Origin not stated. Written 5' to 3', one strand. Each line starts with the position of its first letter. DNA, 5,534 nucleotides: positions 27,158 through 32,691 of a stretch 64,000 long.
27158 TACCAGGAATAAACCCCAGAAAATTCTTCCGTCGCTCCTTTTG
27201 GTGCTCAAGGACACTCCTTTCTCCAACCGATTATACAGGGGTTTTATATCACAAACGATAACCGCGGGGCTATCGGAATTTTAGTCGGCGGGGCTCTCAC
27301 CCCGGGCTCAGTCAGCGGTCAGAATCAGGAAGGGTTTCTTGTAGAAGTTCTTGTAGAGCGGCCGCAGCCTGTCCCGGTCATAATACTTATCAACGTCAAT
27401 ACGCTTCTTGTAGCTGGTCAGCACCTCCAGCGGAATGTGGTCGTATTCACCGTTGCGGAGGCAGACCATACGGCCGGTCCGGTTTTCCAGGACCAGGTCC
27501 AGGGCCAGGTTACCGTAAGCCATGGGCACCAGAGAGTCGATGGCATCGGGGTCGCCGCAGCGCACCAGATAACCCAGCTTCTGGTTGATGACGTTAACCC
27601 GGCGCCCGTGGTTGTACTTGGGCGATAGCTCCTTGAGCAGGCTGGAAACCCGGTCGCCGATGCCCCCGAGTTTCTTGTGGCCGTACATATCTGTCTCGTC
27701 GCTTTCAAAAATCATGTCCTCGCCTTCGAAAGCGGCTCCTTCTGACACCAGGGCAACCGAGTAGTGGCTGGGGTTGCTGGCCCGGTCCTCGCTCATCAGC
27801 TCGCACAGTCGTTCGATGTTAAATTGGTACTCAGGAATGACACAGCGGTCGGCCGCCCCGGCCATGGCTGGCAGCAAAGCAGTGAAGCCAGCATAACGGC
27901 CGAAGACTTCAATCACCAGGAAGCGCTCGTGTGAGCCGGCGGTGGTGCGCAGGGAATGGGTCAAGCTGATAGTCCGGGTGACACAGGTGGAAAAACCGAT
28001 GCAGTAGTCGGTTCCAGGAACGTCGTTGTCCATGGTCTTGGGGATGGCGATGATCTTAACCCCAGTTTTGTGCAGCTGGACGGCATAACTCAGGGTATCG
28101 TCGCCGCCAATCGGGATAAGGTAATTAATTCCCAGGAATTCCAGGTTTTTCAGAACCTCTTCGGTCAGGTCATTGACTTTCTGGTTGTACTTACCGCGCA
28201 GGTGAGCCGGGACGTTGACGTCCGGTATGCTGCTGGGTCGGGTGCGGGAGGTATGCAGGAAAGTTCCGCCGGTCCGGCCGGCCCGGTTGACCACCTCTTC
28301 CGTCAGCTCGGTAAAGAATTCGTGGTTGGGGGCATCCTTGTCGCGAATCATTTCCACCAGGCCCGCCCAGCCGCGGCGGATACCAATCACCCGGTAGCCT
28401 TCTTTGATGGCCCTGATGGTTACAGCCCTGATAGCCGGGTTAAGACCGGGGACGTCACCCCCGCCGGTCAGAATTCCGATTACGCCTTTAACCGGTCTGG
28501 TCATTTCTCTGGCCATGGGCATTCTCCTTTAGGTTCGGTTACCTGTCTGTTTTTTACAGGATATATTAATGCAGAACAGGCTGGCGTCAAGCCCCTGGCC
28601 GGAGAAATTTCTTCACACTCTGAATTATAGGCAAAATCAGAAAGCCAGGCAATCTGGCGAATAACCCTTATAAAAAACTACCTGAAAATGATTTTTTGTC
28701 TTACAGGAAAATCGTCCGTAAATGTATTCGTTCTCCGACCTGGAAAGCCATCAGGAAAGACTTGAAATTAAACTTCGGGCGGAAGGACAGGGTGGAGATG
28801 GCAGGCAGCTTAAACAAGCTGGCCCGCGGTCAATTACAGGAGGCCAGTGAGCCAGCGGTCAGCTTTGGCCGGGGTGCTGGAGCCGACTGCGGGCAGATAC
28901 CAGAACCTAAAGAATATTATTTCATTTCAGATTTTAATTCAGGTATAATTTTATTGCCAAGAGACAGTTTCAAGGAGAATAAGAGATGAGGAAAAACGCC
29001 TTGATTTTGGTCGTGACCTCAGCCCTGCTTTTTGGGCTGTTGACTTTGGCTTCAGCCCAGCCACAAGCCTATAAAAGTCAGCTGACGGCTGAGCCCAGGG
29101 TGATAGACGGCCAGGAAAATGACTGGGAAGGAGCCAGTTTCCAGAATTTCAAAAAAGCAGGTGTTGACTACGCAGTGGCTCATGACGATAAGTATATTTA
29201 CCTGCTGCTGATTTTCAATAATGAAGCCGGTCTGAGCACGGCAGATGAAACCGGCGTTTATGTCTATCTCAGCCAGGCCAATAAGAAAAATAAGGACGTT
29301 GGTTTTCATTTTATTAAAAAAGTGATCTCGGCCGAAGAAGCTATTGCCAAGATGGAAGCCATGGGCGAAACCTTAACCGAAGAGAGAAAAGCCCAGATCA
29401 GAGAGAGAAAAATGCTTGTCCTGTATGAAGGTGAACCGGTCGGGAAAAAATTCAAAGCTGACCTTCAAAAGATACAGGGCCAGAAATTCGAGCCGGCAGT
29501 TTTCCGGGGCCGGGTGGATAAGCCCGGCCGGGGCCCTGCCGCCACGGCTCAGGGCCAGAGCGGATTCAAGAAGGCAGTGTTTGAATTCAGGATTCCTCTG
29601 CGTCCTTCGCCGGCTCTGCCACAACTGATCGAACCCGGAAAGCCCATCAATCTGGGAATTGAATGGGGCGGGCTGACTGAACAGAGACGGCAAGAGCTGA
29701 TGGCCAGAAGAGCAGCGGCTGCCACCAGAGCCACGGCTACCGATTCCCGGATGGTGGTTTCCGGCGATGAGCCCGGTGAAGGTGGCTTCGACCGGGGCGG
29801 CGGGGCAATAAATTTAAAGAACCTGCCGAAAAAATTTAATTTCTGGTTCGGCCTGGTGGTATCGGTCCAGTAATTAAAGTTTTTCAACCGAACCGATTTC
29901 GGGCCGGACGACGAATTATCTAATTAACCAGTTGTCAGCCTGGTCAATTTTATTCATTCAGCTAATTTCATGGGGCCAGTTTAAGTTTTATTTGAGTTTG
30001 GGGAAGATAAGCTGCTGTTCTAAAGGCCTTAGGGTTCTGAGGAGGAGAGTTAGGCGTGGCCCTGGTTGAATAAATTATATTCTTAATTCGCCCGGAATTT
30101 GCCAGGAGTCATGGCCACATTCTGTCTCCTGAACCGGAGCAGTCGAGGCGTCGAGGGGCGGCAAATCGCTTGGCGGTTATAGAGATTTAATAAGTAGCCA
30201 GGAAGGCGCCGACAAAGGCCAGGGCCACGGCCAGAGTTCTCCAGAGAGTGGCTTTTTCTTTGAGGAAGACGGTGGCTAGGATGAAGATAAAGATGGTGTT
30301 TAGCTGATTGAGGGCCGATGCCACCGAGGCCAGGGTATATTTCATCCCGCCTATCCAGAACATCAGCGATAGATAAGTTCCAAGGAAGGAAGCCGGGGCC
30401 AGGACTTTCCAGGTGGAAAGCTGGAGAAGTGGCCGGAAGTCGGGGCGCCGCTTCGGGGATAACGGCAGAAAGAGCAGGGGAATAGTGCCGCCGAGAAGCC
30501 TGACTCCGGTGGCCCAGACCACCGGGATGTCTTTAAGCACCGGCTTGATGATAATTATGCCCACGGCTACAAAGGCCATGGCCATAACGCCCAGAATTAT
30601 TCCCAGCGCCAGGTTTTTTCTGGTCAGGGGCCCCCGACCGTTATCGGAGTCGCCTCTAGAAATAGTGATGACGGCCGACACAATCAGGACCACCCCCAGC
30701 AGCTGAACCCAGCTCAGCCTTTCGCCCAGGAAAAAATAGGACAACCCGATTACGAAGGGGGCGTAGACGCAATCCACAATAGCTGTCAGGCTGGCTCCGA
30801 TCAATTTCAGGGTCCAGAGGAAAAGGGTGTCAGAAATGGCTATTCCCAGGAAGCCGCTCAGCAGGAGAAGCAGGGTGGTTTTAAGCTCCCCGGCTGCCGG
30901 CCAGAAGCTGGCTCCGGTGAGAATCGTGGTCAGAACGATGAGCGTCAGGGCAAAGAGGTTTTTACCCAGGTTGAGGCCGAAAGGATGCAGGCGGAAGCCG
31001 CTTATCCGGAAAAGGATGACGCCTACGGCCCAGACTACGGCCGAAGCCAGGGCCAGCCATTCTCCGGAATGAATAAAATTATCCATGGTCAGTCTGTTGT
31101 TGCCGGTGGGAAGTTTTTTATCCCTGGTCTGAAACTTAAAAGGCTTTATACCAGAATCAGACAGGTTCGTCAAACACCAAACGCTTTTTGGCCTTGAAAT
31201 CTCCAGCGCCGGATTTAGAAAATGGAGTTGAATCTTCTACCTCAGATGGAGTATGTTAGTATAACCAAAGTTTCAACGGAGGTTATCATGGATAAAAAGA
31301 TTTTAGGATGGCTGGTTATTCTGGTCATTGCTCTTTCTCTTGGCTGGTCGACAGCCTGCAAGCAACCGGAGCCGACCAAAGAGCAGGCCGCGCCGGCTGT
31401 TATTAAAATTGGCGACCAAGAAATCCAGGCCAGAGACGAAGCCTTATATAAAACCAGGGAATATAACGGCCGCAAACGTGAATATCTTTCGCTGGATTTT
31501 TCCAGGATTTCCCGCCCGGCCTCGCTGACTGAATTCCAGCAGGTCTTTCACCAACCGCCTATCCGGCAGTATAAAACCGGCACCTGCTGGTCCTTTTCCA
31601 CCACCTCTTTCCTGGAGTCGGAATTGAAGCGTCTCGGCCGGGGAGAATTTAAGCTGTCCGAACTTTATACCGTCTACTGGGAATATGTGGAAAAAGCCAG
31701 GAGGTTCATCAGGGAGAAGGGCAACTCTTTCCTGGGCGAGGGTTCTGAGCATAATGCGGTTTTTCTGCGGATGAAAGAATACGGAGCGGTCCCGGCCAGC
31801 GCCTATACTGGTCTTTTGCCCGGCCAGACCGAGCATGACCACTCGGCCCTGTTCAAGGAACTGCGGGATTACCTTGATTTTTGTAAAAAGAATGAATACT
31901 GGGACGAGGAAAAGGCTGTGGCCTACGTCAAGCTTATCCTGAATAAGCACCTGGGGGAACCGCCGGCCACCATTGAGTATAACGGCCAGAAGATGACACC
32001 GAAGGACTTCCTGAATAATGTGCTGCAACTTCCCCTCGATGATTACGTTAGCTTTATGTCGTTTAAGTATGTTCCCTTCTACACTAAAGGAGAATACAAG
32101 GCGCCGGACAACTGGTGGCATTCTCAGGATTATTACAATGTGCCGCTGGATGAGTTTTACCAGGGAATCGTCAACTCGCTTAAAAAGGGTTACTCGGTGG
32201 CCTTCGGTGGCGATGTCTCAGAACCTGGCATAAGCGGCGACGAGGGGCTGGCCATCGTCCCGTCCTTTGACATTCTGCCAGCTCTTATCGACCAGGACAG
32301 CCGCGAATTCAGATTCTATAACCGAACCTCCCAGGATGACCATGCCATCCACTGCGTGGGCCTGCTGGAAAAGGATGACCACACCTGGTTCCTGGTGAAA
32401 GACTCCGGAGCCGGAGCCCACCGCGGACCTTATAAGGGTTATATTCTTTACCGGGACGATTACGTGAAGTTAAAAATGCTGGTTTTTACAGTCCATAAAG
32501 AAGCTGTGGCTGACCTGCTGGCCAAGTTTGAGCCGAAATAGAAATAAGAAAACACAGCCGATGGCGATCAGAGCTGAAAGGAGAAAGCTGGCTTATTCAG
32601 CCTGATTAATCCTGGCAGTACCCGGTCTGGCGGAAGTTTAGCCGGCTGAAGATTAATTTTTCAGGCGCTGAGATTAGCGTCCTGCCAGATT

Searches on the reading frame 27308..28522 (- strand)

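Call 58: search_protein_families(library=pfam, proteins=[window:27308-28522:-], max_evalue=0.00001)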
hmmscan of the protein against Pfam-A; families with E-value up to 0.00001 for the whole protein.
window:27308-28522:- (404 aa): 1 family
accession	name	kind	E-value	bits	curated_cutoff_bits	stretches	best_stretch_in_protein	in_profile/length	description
PF00365.25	PFK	-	3.7e-69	233.6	30.9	1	15-343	2-276/277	Phosphofructokinase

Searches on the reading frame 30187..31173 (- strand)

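Call 58: search_protein_families(library=pfam, proteins=[window:30187-31173:-], max_evalue=0.00001)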
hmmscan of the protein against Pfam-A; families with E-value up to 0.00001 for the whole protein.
window:30187-31173:- (328 aa): 1 family
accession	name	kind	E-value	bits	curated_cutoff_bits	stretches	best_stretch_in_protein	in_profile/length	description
PF00892.27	EamA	-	2e-34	119.2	28.2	2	190-327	2-134/135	EamA-like transporter family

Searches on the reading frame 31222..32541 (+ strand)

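Call 58: search_protein_families(library=pfam, proteins=[window:31222-32541:+], max_evalue=0.00001)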
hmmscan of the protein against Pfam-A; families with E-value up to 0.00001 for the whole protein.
window:31222-32541:+ (439 aa): 1 family
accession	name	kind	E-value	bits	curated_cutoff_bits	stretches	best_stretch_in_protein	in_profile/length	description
PF03051.21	Peptidase_C1_2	-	9.8e-16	58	22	1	242-431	214-418/438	Peptidase C1-like family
